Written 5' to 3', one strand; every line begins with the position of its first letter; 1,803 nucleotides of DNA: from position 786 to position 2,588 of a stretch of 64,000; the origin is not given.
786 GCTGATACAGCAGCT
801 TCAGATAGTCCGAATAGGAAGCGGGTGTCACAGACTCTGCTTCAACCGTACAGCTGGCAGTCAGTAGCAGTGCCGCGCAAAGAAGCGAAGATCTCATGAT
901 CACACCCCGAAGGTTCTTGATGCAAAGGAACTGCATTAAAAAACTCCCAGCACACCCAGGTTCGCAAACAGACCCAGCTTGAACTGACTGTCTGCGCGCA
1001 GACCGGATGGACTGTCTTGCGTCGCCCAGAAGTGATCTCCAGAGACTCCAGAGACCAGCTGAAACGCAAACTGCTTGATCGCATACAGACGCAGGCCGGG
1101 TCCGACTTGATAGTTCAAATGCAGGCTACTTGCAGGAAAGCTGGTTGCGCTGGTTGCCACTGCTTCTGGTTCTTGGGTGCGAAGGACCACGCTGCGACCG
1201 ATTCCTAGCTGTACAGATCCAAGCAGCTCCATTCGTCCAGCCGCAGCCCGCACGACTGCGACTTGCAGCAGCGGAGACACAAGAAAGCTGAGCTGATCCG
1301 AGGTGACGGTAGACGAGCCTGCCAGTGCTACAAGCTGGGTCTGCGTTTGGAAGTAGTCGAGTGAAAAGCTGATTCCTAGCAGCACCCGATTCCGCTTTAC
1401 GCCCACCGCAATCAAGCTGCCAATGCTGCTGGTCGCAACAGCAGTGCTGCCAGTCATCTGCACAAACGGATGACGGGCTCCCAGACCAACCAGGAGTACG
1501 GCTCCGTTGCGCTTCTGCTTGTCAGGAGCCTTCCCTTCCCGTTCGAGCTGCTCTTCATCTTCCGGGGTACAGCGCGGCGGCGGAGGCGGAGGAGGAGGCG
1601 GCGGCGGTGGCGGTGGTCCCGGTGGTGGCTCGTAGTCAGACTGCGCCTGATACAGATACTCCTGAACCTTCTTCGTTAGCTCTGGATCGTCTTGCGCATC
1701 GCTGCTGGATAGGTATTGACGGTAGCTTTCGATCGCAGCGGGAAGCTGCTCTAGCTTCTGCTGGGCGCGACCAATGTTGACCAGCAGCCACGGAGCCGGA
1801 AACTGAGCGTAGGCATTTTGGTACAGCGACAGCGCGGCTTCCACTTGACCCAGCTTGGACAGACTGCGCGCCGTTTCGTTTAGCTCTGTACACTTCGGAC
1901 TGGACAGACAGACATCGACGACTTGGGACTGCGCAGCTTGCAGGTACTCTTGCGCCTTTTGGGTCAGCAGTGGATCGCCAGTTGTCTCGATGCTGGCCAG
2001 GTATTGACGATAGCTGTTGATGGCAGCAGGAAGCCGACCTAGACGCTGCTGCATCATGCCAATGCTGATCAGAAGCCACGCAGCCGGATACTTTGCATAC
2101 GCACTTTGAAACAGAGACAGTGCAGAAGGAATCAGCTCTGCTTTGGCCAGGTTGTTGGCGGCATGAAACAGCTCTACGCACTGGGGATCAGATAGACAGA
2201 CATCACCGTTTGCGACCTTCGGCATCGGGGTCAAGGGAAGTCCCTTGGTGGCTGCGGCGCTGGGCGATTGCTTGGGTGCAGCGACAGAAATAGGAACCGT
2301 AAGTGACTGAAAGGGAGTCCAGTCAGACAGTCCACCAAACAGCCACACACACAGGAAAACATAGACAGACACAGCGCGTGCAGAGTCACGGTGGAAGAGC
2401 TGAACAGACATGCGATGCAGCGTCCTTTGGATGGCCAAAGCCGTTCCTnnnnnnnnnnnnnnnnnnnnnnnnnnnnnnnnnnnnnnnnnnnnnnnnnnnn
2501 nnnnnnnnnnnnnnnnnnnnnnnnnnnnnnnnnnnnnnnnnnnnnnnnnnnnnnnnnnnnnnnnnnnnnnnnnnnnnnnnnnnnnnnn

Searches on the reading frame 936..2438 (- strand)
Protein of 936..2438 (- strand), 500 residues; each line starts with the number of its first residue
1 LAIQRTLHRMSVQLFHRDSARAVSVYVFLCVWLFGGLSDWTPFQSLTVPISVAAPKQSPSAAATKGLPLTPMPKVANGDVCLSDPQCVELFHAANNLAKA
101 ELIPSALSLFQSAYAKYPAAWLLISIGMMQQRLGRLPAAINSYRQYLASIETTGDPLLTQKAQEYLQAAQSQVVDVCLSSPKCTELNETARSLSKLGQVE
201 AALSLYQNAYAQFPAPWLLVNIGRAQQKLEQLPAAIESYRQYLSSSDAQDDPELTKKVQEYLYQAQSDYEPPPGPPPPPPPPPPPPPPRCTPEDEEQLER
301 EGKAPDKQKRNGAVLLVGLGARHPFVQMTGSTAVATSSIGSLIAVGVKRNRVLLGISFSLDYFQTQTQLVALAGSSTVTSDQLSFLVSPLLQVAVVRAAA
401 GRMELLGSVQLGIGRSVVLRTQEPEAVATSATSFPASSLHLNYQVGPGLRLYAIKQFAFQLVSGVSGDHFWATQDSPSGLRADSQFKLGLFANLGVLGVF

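Call 34: search_protein_families(library=pfam, proteins=[window:936-2438:-], max_evalue=0.001)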
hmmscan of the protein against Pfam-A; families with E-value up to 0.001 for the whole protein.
window:936-2438:- (500 aa): 6 families
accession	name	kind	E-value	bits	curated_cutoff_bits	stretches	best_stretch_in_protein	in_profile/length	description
PF00515.34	TPR_1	-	3e-07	30.4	27.8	0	218-242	3-27/34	Tetratricopeptide repeat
PF13432.12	TPR_16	-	5.3e-07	30.4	32.7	1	189-245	3-59/65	Tetratricopeptide repeat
PF13176.12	TPR_7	-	6.4e-07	29.4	27.9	0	123-155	2-34/36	Tetratricopeptide repeat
PF13424.12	TPR_12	-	2.6e-06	28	30.1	0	105-148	28-73/77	Tetratricopeptide repeat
PF07719.23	TPR_2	-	3.7e-05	24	27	0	186-214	4-32/34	Tetratricopeptide repeat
PF13371.12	TPR_9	-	0.00014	22.2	35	0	200-252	12-65/73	Tetratricopeptide repeat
